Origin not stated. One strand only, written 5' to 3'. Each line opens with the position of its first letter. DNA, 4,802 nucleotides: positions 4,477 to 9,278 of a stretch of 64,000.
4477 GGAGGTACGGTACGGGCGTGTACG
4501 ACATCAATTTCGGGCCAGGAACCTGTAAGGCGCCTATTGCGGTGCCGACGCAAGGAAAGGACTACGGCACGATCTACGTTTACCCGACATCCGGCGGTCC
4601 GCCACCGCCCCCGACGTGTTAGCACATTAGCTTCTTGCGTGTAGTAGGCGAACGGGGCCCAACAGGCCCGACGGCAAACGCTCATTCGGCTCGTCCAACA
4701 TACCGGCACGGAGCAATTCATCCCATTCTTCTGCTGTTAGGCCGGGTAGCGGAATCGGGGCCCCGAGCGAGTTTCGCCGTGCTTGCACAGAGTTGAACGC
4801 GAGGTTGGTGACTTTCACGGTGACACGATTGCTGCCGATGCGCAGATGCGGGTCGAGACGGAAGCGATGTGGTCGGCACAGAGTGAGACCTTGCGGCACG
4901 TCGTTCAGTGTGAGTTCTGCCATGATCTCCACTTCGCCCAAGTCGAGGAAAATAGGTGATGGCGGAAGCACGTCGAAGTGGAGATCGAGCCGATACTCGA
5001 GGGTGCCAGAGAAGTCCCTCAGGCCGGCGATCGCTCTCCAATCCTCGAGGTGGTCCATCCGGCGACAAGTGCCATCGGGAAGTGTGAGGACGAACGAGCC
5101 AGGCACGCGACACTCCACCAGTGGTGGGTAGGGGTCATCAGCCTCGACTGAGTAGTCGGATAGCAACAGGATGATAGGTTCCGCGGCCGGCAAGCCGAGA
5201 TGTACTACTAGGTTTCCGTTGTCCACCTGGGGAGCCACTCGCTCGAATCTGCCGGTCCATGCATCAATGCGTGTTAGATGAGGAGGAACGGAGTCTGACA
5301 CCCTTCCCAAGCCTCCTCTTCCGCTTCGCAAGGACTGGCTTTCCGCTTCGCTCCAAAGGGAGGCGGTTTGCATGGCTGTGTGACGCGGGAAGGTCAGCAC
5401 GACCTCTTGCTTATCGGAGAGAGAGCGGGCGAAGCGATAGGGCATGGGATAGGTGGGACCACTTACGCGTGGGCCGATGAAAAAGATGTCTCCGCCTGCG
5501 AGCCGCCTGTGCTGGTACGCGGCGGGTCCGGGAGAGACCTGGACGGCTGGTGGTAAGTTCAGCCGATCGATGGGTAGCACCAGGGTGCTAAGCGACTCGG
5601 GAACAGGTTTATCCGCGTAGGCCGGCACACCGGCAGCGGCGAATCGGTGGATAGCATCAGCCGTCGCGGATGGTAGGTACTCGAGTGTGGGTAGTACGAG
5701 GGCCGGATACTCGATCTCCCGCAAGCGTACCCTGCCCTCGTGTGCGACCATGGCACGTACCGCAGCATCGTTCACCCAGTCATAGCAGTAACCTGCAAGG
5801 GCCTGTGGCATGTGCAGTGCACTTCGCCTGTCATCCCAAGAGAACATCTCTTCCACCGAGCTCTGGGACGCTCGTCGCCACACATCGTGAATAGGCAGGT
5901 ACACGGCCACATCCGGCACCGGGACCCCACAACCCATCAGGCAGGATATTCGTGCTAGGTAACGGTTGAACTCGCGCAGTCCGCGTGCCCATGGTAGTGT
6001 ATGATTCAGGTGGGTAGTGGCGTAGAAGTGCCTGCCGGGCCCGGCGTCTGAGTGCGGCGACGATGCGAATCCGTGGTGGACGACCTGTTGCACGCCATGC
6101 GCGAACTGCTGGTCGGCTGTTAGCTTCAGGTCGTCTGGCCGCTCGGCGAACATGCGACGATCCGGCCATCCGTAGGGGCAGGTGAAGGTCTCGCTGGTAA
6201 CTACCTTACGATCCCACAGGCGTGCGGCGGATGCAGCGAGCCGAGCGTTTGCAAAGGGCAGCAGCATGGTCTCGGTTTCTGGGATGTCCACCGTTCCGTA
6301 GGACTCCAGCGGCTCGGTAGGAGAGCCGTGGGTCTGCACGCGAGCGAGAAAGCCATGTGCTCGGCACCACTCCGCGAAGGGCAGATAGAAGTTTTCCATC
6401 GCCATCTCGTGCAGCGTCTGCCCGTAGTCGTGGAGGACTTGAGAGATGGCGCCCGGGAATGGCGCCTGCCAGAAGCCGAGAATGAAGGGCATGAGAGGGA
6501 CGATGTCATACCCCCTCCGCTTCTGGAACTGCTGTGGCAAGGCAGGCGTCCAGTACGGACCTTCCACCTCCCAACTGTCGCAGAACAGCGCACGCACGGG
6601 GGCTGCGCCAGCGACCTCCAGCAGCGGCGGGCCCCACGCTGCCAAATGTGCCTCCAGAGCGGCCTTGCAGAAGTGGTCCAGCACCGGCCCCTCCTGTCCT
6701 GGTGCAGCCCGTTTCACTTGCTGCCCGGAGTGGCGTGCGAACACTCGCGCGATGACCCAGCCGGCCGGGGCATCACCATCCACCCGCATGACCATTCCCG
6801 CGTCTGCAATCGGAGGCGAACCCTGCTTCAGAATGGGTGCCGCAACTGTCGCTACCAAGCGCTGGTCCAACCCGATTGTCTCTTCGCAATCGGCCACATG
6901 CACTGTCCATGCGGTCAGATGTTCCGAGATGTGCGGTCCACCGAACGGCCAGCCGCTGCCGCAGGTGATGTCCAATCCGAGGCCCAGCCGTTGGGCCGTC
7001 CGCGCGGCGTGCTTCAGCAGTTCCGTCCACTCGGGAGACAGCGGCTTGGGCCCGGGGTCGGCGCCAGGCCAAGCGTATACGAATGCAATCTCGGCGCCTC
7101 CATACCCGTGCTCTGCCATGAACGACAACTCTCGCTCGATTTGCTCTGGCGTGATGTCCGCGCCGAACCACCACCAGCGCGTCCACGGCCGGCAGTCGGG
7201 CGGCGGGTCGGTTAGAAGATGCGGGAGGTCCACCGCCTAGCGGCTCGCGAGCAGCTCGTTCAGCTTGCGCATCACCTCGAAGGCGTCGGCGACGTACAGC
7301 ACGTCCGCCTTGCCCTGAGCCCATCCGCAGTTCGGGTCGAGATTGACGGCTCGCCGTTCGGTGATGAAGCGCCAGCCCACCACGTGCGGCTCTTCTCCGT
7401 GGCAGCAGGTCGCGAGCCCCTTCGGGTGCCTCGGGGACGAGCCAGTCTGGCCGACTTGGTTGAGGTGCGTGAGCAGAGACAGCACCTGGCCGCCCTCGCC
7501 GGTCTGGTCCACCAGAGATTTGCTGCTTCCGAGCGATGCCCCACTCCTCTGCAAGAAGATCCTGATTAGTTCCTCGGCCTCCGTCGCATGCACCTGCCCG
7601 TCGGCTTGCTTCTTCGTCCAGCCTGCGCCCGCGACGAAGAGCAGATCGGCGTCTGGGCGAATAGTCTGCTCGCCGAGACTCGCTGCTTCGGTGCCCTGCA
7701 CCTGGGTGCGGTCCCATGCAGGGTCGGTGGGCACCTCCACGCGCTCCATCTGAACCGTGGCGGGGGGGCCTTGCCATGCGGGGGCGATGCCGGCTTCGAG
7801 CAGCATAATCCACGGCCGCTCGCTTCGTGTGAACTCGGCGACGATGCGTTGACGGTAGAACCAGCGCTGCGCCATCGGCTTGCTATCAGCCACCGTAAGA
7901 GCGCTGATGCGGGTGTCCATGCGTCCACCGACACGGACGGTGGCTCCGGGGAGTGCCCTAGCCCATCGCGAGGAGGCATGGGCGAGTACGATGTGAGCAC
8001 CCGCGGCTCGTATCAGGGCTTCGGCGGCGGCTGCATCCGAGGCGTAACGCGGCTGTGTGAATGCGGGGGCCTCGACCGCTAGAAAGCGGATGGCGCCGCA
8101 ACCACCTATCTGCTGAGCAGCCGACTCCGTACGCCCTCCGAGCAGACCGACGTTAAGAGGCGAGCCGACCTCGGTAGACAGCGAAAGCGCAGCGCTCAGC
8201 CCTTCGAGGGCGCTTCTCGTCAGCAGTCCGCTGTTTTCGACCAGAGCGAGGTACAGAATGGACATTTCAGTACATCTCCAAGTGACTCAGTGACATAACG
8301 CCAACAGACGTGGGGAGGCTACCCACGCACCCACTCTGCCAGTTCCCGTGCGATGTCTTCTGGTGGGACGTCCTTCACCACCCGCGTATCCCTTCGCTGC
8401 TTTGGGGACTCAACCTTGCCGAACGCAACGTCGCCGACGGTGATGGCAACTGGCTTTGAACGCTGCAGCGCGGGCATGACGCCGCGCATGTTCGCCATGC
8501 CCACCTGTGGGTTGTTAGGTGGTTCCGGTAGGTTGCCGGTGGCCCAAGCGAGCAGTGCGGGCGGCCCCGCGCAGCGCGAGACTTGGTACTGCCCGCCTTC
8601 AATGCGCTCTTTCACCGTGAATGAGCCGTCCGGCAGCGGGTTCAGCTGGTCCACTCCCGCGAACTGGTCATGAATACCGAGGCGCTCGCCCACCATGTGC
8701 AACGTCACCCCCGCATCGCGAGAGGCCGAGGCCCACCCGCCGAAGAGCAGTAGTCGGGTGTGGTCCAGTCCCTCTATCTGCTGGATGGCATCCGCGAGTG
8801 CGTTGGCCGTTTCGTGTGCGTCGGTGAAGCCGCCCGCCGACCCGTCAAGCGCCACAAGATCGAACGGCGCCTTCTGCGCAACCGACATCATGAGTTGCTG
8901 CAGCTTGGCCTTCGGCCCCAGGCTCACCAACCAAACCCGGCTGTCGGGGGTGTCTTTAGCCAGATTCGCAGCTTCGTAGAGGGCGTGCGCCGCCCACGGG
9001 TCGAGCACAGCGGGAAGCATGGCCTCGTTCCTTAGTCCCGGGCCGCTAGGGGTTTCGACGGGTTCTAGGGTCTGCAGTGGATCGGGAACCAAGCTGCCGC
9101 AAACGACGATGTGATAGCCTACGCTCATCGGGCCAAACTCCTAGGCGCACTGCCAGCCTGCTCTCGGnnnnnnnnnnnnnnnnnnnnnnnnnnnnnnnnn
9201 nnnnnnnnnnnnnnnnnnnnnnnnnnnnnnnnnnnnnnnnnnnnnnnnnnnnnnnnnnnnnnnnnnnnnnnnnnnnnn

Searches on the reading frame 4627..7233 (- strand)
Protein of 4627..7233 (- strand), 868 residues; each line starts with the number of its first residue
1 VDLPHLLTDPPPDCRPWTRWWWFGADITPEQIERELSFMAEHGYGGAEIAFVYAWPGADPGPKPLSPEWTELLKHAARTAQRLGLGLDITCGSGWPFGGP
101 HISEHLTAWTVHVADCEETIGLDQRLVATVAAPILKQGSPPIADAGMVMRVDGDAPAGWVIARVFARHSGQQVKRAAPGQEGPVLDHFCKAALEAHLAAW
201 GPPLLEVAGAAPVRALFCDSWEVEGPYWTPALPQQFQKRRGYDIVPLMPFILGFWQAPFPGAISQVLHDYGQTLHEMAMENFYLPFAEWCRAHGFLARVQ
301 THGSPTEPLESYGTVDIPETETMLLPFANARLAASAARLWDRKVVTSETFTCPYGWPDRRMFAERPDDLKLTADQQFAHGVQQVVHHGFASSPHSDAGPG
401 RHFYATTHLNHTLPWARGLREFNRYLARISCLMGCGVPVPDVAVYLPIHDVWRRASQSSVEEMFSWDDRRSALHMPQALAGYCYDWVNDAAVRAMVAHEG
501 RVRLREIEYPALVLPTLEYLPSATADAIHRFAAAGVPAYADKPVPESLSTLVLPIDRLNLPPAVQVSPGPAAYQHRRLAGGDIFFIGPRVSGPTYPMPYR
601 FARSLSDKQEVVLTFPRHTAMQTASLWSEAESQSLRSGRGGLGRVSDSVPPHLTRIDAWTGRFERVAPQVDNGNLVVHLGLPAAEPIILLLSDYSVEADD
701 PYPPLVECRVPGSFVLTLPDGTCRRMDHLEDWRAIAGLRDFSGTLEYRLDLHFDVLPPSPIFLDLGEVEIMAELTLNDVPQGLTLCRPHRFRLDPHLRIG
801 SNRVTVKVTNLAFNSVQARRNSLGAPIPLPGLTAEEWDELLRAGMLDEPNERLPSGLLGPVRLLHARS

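Call 58: search_protein_families(library=pfam, proteins=[window:4627-7233:-], max_evalue=0.001)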
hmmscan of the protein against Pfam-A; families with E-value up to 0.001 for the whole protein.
window:4627-7233:- (868 aa): 1 family
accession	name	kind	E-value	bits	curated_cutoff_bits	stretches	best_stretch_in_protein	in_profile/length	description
PF17132.9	Glyco_hydro_106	-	1.7e-54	186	29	2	153-544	235-628/743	alpha-L-rhamnosidase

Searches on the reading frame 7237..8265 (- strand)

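Call 58: search_protein_families(library=pfam, proteins=[window:7237-8265:-], max_evalue=0.001)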
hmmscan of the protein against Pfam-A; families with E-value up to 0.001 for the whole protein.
window:7237-8265:- (342 aa): 1 family
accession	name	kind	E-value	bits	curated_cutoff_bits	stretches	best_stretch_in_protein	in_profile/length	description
PF01012.27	ETF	-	1.9e-12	47.8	26.7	1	8-178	4-178/181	Electron transfer flavoprotein domain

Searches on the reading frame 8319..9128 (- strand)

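Call 58: search_protein_families(library=pfam, proteins=[window:8319-9128:-], max_evalue=0.001)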
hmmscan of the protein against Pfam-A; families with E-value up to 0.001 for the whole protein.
window:8319-9128:- (269 aa): 1 family
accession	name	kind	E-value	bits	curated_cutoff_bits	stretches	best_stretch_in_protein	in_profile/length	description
PF01012.27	ETF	-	1.6e-08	35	26.7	1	39-203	10-163/181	Electron transfer flavoprotein domain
